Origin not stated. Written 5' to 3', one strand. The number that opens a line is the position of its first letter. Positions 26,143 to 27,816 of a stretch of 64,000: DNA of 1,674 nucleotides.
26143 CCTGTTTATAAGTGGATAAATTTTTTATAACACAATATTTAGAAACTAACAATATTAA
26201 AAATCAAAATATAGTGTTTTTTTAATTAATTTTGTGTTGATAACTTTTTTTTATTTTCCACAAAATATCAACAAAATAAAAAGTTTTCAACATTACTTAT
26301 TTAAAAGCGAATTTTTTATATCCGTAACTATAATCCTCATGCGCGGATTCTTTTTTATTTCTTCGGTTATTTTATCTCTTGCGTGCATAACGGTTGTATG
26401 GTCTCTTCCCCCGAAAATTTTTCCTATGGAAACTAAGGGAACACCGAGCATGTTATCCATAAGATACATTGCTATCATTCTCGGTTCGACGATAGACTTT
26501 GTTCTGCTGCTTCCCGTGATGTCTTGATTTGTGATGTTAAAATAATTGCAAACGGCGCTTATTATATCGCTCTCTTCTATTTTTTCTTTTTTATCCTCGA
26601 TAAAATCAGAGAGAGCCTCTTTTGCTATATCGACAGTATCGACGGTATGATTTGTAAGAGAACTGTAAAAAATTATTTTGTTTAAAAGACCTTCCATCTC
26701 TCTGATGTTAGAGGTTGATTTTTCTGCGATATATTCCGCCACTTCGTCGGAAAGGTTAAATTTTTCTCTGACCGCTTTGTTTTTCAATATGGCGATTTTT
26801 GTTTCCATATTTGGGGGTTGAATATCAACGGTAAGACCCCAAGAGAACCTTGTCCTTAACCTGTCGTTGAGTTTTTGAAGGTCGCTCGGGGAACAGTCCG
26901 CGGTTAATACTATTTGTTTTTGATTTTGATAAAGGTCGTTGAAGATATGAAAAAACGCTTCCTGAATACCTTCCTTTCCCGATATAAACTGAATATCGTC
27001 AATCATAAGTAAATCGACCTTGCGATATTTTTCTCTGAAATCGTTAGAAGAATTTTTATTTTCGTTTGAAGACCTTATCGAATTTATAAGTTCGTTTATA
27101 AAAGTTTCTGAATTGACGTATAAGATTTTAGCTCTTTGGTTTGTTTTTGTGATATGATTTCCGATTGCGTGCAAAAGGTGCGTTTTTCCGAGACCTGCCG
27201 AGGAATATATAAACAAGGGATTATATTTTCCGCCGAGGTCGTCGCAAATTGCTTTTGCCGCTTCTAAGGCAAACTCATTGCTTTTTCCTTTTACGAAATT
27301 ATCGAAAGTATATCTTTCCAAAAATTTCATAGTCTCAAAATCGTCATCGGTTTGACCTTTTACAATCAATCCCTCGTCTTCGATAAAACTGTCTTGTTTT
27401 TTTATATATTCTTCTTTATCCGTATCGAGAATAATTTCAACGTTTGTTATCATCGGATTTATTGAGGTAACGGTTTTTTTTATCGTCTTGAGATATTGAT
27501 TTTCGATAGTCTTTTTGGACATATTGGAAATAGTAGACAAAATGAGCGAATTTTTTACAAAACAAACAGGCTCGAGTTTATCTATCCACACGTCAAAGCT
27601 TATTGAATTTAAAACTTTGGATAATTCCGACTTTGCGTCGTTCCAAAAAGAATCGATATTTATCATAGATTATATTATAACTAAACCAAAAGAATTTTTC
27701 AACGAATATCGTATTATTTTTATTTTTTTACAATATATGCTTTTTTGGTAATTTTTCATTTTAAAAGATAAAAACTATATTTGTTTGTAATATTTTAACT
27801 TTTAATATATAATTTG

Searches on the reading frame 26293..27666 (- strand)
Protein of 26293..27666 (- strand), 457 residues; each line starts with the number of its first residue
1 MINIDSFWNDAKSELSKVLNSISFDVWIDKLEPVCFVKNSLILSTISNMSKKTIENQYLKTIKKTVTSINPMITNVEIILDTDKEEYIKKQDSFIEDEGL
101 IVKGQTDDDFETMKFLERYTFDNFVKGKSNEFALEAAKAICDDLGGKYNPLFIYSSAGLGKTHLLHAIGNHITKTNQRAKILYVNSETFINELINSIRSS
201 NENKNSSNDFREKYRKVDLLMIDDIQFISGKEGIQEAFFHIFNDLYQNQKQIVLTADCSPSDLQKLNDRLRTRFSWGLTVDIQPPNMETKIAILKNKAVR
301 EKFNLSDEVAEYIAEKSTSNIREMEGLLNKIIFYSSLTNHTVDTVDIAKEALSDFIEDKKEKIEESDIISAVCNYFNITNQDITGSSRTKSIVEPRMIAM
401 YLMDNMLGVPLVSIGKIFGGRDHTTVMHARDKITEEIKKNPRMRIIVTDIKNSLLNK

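Call 11: search_protein_families(library=pfam, proteins=[window:26293-27666:-])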
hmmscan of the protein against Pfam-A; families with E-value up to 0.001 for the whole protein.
window:26293-27666:- (457 aa): 7 families
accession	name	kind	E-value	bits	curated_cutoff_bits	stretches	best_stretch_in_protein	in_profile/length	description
PF00308.24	Bac_DnaA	-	1.5e-66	224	23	1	117-281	3-162/162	Bacterial DnaA ATPAse domain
PF08299.17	Bac_DnaA_C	-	7.1e-27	93.7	31.5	1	367-433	3-69/69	Bacterial dnaA protein helix-turn-helix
PF11638.13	DnaA_N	-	1.5e-08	34.7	24.6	1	6-66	2-63/65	DnaA N-terminal domain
PF01695.23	IstB_IS21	-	8.9e-07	29.1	24.1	1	154-259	98-195/238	IstB-like ATP binding protein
PF01637.24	ATPase_2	-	4.1e-05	23.9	33.2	1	146-257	18-117/225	ATPase domain predominantly from Archaea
PF00004.35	AAA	-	0.00011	23.1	21.2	1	153-274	3-123/131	ATPase family associated with various cellular activities (AAA)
PF22688.2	Hda_lid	-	0.00031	21.1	27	1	288-331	2-45/65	Hda, lid domain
